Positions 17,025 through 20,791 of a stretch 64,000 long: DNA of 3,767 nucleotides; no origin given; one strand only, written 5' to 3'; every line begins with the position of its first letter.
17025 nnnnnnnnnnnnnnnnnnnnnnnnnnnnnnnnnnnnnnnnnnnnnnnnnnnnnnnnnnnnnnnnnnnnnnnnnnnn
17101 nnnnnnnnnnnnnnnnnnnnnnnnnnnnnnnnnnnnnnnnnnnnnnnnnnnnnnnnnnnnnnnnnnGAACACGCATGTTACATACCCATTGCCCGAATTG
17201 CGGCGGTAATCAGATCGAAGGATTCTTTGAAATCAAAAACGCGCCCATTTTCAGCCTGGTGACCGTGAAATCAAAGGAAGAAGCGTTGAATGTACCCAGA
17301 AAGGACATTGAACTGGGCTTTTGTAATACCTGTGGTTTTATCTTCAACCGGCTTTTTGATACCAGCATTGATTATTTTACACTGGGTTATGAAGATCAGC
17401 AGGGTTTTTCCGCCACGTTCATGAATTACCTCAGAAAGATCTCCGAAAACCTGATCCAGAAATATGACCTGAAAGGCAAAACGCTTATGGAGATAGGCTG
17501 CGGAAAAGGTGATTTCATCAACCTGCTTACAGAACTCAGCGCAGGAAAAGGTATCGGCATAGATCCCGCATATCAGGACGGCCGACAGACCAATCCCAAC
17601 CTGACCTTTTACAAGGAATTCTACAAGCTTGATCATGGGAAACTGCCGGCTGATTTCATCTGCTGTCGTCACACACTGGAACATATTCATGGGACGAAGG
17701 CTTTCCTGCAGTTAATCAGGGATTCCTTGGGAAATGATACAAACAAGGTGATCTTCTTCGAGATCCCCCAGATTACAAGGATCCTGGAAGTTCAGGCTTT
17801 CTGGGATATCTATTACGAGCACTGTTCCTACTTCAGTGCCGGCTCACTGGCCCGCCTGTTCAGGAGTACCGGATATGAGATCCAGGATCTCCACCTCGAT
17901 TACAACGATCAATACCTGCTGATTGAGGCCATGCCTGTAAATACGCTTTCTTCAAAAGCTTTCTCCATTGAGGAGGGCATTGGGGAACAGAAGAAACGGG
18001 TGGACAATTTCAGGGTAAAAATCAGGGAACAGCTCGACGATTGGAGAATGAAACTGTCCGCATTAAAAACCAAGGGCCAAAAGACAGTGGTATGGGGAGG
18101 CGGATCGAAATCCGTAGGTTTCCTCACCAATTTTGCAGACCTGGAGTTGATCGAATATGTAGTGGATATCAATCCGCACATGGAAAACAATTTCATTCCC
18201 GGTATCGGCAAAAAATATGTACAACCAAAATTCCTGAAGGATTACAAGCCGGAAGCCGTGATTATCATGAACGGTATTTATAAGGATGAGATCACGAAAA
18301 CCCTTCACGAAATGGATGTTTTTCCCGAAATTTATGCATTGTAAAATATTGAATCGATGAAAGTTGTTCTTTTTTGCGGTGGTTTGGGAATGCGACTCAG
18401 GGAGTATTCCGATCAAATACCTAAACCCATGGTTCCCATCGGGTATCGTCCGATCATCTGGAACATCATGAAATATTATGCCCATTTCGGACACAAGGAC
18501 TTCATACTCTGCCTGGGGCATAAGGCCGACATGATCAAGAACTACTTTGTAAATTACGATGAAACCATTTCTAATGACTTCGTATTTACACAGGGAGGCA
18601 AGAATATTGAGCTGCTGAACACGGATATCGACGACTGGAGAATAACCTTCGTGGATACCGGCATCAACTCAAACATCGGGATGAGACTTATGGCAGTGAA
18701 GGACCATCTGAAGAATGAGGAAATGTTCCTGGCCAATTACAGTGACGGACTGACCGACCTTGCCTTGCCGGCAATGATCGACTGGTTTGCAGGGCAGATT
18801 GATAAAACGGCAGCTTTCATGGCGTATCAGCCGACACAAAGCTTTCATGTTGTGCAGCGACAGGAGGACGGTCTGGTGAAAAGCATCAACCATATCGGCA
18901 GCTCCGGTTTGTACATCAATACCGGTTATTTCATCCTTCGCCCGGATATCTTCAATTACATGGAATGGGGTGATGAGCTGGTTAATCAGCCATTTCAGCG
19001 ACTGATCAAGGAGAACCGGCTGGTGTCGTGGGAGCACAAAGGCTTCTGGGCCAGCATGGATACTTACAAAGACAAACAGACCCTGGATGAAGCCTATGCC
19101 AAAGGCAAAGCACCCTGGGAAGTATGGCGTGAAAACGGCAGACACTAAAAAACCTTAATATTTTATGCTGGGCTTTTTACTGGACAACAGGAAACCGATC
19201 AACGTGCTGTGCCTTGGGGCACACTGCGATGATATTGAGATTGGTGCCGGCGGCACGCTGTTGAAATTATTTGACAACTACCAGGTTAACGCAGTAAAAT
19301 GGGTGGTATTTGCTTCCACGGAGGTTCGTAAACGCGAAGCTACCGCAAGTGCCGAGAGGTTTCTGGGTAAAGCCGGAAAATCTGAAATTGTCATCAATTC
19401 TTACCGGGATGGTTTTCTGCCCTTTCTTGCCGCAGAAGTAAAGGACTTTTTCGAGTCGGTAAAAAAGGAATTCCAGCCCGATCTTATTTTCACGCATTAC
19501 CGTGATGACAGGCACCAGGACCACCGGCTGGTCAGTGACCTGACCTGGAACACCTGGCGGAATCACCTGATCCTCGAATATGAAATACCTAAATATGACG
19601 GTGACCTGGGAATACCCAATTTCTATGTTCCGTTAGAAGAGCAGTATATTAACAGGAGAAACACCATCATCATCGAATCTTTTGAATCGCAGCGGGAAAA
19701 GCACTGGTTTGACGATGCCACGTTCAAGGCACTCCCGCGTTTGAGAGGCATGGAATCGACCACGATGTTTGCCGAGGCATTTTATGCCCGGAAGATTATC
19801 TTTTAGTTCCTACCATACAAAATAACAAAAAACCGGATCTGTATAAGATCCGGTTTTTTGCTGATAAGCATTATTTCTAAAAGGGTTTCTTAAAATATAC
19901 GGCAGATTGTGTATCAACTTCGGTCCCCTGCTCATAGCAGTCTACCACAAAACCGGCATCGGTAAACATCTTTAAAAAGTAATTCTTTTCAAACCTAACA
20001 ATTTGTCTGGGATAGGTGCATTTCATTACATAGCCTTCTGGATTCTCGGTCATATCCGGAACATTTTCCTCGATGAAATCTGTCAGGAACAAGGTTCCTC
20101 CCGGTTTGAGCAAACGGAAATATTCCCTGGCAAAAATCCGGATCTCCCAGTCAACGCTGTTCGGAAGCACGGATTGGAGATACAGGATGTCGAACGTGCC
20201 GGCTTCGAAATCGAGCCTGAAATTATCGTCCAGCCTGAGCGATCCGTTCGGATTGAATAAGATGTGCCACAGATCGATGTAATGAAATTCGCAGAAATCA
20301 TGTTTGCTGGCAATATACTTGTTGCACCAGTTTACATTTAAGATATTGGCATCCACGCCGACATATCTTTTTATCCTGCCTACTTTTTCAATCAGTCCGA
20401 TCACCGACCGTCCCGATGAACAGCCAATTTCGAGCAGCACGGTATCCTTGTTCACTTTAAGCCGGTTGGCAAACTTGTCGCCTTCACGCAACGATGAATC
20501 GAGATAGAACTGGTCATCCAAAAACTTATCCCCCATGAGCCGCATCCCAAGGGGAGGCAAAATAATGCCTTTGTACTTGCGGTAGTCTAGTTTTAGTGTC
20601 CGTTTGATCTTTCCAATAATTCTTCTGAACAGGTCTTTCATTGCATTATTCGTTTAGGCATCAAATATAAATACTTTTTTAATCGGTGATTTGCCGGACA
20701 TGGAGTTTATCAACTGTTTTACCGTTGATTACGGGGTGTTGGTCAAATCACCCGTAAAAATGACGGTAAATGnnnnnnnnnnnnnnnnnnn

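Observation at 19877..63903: Nine T9SS cargo genes are interleaved with a complete Wzx/Wzy/Wza/Wzc-type glycan pathway; this may be a cargo-plus-anchor-glycan surface-coat locus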

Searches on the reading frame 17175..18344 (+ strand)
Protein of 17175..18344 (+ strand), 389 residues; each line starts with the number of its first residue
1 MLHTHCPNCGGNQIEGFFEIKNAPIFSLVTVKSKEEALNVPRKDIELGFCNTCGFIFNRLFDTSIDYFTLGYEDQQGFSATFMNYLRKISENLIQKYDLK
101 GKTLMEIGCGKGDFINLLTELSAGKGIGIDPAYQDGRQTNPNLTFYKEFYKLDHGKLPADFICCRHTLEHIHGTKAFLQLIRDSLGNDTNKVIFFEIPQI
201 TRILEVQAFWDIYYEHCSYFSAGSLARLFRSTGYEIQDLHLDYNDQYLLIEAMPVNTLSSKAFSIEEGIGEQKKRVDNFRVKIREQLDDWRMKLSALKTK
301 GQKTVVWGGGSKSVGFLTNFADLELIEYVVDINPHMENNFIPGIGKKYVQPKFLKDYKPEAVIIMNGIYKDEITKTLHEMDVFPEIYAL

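Call 6: search_protein_families(library=pfam, proteins=[window:17175-18344:+], max_evalue=0.001)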
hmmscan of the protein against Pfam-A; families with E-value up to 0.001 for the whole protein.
window:17175-18344:+ (389 aa): 3 families
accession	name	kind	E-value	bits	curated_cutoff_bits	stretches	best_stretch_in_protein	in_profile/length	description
PF13489.12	Methyltransf_23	-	1.8e-20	73.7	27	1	96-237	18-162/164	Methyltransferase domain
PF08484.17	Methyltransf_14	-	2.2e-11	44.3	23.5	1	272-380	39-148/160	C-methyltransferase C-terminal domain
PF08242.18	Methyltransf_12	-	0.0006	20.9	30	0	105-187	1-94/98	Methyltransferase domain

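Call 56: search_protein_families(library=ncbifam, proteins=[window:17175-18344:+], max_evalue=0.00001)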
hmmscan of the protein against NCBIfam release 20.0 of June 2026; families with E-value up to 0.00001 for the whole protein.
window:17175-18344:+ (389 aa): 0 families

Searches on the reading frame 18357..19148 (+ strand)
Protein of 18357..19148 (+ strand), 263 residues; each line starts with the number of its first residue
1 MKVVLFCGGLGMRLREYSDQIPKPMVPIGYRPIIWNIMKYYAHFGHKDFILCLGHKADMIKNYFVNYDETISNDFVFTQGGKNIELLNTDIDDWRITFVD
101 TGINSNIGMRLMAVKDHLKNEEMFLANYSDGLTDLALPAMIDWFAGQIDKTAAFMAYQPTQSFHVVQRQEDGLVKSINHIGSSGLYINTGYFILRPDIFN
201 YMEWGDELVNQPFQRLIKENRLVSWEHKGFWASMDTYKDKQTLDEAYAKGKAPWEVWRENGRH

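Call 6: search_protein_families(library=pfam, proteins=[window:18357-19148:+], max_evalue=0.001)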
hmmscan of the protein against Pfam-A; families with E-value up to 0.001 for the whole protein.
window:18357-19148:+ (263 aa): 1 family
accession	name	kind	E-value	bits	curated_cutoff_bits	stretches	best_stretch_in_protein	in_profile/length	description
PF00483.29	NTP_transferase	-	2.5e-06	27.7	21.2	1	3-202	2-188/245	Nucleotidyl transferase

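Call 56: search_protein_families(library=ncbifam, proteins=[window:18357-19148:+], max_evalue=0.00001)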
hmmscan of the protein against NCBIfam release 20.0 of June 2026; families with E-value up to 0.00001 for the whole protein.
window:18357-19148:+ (263 aa): 9 families
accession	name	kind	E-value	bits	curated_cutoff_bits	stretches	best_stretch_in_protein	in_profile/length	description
TIGR02623.1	G1P_cyt_trans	equivalog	1.4e-64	218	300.25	1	1-257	1-255/255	glucose-1-phosphate cytidylyltransferase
NF049965.1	GlMnHpPGnyltfHddC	equivalog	2.5e-14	53.4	300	1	1-66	1-66/221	D-glycero-D-manno-heptose 1-phosphate guanosyltransferase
TIGR03992.1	Arch_glmU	subfamily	3.6e-14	52.5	292.1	1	1-69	1-69/393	bifunctional sugar-1-phosphate nucleotidylyltransferase/acetyltransferase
NF045761.1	NAMPUrTaseMurU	equivalog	1.1e-09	38.5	250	1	1-64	1-64/226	N-acetylmuramate alpha-1-phosphate uridylyltransferase MurU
NF052502.1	man1P_GTase_Rv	exception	1.5e-09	37.2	440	1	3-66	3-66/352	mannose-1-phosphate guanylyltransferase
NF041313.1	UDPGP_AglF_Halo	equivalog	2.4e-08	33.7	400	1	1-66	1-67/234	UTP--glucose-1-phosphate uridylyltransferase AglF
NF041135.1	IPPtranDIPPsyn_Thcocales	equivalog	2.8e-08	33.2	580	0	1-68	1-64/419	bifunctional L-myo-inositol-1-phosphate cytidylyltransferase/CDP-L-myo-inositol myo-inositolphosphotransferase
TIGR01099.1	galU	equivalog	3.3e-07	30.1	326.8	1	1-147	2-149/261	UTP--glucose-1-phosphate uridylyltransferase GalU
NF041173.1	Sug_nt_acttase_Thmprot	equivalog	5.6e-06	25.5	600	0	1-203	1-177/405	bifunctional sugar-1-phosphate nucleotidylyltransferase/acetyltransferase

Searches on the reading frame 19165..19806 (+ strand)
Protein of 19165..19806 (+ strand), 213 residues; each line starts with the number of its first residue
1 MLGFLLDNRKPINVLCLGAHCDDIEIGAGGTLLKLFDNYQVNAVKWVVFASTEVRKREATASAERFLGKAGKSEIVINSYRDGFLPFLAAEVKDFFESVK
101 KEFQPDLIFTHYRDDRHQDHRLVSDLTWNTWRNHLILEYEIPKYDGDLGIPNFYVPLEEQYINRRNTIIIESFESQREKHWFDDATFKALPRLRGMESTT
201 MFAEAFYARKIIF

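Call 6: search_protein_families(library=pfam, proteins=[window:19165-19806:+], max_evalue=0.001)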
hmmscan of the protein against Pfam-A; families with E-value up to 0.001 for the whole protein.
window:19165-19806:+ (213 aa): 1 family
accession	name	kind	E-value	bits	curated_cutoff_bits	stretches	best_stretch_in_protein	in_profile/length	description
PF02585.22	PIG-L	-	8.4e-15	55.8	28.2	1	15-129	1-127/129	GlcNAc-PI de-N-acetylase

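Call 56: search_protein_families(library=ncbifam, proteins=[window:19165-19806:+], max_evalue=0.00001)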
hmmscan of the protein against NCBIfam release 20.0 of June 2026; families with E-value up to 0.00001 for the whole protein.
window:19165-19806:+ (213 aa): 1 family
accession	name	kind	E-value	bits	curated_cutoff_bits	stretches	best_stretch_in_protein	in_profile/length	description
TIGR04001.1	thiol_BshB1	equivalog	4.2e-15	56.1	182.5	1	12-129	2-120/226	bacillithiol biosynthesis deacetylase BshB1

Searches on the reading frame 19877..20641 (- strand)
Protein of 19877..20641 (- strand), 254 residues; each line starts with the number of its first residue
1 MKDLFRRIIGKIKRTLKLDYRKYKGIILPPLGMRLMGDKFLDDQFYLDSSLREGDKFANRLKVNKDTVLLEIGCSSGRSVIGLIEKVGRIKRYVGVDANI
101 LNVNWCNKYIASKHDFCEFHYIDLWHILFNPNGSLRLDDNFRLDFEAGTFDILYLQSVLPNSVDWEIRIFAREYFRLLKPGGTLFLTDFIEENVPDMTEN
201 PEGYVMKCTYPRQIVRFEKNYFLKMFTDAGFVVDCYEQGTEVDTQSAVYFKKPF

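Call 3: search_protein_families(library=pfam, proteins=[window:19877-20641:-], max_evalue=0.01)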
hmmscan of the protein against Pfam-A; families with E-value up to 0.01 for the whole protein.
window:19877-20641:- (254 aa): 7 families
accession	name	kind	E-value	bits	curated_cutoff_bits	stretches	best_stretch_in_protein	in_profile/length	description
PF08241.18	Methyltransf_11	-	4.4e-08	34.1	21.2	1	70-186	1-95/95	Methyltransferase domain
PF13847.12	Methyltransf_31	-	5.4e-08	33.1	27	1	64-230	2-145/145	Methyltransferase domain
PF13649.12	Methyltransf_25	-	9.8e-08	33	27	0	133-182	48-97/97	Methyltransferase domain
PF13489.12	Methyltransf_23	-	1.6e-06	28.4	27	1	64-233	21-161/164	Methyltransferase domain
PF01209.24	Ubie_methyltran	-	1.8e-05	24.7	20.1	1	139-204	106-169/233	ubiE/COQ5 methyltransferase family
PF08242.18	Methyltransf_12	-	0.00012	23.2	30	1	70-184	1-98/98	Methyltransferase domain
PF20922.3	Anamorsin_N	-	0.0053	16.9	27.1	1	144-194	46-95/163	Anamorsin, N-terminal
